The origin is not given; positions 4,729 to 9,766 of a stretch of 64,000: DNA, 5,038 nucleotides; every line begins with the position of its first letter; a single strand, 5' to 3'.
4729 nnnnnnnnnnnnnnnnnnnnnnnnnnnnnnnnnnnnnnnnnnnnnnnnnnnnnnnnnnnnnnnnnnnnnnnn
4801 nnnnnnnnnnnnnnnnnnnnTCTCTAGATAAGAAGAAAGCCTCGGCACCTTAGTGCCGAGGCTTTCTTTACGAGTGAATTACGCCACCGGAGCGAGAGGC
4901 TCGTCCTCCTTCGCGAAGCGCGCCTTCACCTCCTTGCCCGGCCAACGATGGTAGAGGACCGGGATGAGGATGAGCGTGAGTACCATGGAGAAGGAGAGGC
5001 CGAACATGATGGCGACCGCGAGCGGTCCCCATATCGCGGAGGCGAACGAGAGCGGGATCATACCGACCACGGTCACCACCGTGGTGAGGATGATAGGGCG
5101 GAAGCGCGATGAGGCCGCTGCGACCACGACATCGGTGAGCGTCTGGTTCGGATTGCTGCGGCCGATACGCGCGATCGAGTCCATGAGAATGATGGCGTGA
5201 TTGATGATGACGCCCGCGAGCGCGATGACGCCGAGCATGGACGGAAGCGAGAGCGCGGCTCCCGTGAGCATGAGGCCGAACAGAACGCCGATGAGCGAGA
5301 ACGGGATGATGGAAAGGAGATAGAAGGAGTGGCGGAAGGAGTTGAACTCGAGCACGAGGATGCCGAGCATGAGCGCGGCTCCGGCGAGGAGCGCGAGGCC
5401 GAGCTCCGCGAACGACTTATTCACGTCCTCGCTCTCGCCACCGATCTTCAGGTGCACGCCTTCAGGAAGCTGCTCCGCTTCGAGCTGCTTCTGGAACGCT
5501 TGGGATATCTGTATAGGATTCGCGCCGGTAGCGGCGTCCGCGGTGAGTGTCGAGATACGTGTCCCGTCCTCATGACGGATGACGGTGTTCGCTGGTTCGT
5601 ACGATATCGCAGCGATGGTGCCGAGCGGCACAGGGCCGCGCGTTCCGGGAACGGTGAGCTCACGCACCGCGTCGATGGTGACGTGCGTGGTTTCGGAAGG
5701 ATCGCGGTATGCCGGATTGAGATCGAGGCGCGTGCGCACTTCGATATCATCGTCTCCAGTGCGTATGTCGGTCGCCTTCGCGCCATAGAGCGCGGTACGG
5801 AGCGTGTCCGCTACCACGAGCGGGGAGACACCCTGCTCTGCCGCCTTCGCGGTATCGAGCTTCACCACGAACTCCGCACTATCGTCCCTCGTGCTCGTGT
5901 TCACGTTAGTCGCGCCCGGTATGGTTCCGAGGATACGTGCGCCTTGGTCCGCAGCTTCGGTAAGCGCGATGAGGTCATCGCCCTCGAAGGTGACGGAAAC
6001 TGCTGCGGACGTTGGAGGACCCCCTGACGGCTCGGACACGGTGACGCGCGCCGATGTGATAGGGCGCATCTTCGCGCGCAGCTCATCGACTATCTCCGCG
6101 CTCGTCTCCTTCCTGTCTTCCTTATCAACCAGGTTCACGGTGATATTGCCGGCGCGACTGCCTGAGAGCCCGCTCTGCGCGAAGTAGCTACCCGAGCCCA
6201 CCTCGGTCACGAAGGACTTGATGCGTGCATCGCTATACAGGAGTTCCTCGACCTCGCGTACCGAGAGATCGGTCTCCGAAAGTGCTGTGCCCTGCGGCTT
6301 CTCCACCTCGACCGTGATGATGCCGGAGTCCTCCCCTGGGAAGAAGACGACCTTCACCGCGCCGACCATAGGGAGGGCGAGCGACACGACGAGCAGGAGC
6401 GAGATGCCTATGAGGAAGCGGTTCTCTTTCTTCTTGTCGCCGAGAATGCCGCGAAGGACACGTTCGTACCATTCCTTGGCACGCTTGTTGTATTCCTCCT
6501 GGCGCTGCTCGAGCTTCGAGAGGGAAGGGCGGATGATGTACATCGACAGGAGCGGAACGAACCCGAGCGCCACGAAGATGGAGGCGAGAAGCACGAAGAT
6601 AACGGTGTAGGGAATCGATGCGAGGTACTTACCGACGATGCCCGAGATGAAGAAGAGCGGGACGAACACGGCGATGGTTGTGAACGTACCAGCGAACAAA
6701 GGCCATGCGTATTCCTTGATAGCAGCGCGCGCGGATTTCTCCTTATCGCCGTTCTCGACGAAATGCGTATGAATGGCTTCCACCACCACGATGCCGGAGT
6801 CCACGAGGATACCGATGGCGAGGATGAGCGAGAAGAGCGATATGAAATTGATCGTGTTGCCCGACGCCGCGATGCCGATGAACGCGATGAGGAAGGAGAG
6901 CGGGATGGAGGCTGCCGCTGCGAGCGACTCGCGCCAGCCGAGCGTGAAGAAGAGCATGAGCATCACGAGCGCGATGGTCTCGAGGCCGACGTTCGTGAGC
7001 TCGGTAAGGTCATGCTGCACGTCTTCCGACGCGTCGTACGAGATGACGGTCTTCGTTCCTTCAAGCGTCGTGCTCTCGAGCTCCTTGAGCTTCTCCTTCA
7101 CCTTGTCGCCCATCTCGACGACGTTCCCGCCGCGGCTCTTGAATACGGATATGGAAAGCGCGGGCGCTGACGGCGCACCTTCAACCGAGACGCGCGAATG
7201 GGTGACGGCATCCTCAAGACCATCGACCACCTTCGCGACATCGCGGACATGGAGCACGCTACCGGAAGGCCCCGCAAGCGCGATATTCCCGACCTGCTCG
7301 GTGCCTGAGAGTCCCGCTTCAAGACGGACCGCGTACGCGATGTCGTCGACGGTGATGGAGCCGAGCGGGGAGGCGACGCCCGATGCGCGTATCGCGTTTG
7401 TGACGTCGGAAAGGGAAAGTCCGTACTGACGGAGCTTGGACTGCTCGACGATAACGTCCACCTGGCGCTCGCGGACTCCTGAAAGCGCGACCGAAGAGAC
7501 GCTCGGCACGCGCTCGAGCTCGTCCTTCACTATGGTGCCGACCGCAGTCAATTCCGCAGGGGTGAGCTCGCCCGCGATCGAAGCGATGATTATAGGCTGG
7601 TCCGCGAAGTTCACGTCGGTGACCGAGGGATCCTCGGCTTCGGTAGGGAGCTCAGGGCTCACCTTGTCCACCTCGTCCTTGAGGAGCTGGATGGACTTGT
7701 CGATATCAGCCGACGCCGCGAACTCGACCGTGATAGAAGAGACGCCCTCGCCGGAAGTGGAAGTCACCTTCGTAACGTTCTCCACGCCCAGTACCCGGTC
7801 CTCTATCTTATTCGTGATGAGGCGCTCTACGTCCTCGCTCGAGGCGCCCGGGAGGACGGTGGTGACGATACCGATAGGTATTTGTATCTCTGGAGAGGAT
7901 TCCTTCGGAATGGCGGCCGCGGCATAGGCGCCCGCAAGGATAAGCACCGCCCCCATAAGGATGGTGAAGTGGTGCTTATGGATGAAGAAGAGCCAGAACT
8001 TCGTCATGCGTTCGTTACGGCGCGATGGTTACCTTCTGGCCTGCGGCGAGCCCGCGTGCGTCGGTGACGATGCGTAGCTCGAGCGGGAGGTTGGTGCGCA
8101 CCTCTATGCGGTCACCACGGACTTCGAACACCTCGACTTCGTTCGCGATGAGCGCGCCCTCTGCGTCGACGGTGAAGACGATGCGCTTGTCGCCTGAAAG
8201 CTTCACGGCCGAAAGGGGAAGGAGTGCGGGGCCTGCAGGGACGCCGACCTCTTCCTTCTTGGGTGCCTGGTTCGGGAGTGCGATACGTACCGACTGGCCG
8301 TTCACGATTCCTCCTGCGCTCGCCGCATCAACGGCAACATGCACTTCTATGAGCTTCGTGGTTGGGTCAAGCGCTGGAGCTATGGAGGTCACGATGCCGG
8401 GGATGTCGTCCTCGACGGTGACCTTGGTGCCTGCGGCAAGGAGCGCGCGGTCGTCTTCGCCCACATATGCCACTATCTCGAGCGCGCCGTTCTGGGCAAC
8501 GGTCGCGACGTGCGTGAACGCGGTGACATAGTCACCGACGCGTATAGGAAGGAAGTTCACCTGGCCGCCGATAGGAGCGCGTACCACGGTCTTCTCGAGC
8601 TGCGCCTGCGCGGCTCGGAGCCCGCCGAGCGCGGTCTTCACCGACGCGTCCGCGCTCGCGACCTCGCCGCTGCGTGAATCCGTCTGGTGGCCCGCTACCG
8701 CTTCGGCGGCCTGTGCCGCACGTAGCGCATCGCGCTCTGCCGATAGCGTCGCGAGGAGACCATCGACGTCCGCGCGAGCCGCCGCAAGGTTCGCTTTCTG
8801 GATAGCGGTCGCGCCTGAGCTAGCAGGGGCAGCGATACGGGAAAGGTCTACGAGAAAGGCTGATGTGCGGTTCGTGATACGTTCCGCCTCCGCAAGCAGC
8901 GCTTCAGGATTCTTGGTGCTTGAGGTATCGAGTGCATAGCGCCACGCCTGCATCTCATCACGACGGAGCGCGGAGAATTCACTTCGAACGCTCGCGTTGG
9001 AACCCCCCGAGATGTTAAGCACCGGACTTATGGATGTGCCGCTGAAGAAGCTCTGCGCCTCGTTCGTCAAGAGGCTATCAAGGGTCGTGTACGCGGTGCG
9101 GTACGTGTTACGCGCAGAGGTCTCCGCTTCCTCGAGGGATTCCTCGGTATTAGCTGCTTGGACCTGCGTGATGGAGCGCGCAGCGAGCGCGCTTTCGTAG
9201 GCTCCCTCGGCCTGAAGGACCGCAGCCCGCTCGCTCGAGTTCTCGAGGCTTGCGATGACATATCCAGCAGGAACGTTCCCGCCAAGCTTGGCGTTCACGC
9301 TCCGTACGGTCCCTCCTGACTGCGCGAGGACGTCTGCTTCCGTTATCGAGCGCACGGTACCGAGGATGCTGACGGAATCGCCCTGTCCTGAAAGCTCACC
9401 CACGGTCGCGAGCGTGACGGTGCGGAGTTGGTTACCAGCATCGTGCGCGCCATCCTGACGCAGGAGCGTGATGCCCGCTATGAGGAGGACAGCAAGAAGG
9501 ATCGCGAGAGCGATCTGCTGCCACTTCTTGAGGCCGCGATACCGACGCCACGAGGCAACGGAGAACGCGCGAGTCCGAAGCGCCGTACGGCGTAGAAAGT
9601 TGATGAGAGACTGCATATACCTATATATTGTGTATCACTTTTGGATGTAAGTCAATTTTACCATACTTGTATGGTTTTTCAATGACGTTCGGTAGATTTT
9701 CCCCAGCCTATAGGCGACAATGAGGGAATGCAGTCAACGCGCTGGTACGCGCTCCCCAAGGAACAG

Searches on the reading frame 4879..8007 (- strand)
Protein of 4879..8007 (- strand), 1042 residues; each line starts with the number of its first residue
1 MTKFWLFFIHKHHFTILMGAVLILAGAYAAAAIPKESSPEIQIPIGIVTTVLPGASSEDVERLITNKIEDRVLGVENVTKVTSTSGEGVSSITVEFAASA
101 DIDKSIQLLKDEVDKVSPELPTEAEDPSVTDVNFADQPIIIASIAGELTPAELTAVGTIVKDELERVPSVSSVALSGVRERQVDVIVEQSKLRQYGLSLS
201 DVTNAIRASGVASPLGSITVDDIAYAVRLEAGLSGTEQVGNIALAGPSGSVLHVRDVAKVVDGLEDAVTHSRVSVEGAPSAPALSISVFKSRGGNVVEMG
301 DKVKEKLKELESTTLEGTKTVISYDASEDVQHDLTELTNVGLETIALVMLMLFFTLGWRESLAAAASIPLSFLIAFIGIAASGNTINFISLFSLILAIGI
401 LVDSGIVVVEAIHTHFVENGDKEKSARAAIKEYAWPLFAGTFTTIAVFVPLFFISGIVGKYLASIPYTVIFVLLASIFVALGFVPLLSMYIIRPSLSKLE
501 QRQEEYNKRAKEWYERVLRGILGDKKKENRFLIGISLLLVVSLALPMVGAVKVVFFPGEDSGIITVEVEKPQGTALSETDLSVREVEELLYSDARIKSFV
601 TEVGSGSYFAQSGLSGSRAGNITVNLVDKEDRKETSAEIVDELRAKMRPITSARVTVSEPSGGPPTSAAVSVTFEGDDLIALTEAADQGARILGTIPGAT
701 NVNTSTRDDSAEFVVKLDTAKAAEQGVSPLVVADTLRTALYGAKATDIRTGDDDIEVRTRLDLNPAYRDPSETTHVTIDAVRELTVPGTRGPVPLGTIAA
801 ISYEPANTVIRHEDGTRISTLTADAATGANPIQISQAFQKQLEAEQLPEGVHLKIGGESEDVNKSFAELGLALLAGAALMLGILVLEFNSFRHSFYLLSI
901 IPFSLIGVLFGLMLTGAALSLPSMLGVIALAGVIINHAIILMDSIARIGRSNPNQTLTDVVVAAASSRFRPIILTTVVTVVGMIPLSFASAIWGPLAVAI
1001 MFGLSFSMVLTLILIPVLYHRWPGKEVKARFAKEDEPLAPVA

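Call 53: search_protein_families(library=pfam, proteins=[window:4879-8007:-], max_evalue=0.001)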
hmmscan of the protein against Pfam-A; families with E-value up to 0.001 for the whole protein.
window:4879-8007:- (1042 aa): 2 families
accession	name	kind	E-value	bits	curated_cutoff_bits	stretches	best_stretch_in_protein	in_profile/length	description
PF00873.25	ACR_tran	-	9.7e-187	623.2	28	1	7-1019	4-1017/1021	AcrB/AcrD/AcrF family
PF02355.23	SecD_SecF_C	-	0.00029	20.7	20.5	0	862-1008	25-172/189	Protein export membrane protein SecD/SecF, C-terminal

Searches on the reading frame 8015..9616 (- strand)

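Call 53: search_protein_families(library=pfam, proteins=[window:8015-9616:-], max_evalue=0.001)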
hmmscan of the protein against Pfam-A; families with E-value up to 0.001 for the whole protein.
window:8015-9616:- (533 aa): 2 families
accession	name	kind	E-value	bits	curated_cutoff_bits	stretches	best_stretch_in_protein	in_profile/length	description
PF13437.12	HlyD_3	-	1.4e-15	58.4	22.2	1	344-432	1-96/106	HlyD family secretion protein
PF16576.10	HlyD_D23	-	1.4e-08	34.8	30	1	332-430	98-202/214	Barrel-sandwich domain of CusB or HlyD membrane-fusion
